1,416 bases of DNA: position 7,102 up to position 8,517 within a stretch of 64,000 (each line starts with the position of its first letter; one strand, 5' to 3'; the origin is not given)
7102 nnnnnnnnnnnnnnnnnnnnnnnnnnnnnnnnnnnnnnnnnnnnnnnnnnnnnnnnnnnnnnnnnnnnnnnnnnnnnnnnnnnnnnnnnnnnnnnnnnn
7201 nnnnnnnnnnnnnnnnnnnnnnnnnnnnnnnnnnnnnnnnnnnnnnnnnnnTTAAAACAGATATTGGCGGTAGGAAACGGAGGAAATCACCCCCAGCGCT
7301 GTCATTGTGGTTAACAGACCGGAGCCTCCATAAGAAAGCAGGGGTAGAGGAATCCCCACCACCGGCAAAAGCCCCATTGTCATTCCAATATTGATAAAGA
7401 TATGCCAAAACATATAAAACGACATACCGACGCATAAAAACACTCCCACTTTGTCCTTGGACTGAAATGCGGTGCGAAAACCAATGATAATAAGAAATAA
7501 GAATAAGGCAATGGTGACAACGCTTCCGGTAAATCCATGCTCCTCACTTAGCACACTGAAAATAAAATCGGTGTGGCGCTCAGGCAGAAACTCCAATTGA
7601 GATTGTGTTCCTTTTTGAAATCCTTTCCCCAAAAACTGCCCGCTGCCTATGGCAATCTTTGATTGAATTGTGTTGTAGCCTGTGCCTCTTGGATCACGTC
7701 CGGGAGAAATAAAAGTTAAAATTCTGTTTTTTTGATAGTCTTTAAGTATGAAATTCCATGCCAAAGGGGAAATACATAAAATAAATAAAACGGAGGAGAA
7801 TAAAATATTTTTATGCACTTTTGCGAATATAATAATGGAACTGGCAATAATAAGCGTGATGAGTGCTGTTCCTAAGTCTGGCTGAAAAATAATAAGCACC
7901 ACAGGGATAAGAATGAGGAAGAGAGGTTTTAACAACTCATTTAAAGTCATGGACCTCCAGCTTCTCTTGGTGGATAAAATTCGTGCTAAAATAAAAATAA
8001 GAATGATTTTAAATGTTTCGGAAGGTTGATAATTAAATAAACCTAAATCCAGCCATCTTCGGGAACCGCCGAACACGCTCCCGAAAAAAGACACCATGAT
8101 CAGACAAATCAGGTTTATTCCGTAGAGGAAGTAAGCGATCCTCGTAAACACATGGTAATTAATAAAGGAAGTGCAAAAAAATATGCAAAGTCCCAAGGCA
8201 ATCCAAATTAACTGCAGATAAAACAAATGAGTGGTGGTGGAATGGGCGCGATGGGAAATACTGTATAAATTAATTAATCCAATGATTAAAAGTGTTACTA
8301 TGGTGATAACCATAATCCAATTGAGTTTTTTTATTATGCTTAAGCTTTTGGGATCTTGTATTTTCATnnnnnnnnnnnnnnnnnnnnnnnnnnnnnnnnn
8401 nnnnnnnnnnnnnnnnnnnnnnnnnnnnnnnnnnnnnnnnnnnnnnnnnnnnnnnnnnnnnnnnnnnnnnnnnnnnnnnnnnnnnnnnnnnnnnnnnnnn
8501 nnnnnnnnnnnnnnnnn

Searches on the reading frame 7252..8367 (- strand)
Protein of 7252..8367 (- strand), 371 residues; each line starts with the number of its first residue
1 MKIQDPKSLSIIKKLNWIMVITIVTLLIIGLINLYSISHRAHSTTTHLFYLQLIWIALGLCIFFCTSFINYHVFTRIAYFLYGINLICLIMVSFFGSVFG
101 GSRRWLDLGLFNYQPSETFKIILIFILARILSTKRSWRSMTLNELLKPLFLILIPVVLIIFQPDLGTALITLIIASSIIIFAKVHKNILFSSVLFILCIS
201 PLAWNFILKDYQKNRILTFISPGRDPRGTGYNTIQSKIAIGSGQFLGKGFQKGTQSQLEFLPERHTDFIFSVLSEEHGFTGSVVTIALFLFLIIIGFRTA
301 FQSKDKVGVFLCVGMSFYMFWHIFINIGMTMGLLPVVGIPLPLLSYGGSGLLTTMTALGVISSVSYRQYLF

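Call 17: search_protein_families(library=ncbifam, proteins=[window:7252-8367:-], max_evalue=0.00001)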
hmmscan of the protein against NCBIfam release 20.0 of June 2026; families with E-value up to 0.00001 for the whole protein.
window:7252-8367:- (371 aa): 6 families
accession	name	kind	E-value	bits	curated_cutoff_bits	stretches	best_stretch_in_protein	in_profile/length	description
TIGR02210.1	rodA_shape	equivalog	9.5e-121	403.2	336.7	1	16-368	1-356/357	rod shape-determining protein RodA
TIGR02614.1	ftsW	equivalog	1.9e-86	290.4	337.5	1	17-366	2-355/357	putative lipid II flippase FtsW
NF008060.0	PRK10794.1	equivalog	2.5e-85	286.6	590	1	14-365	15-360/370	peptidoglycan glycosyltransferase MrdB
TIGR02615.1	spoVE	exception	3.5e-65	220.8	448.8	1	17-365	2-353/354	stage V sporulation protein E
NF037961.1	RodA_shape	subfamily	5.4e-64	217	150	2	188-354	225-397/415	rod shape-determining protein RodA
NF008042.0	PRK10774.1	equivalog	5.6e-51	173.8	493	1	19-367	39-391/405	cell division protein FtsW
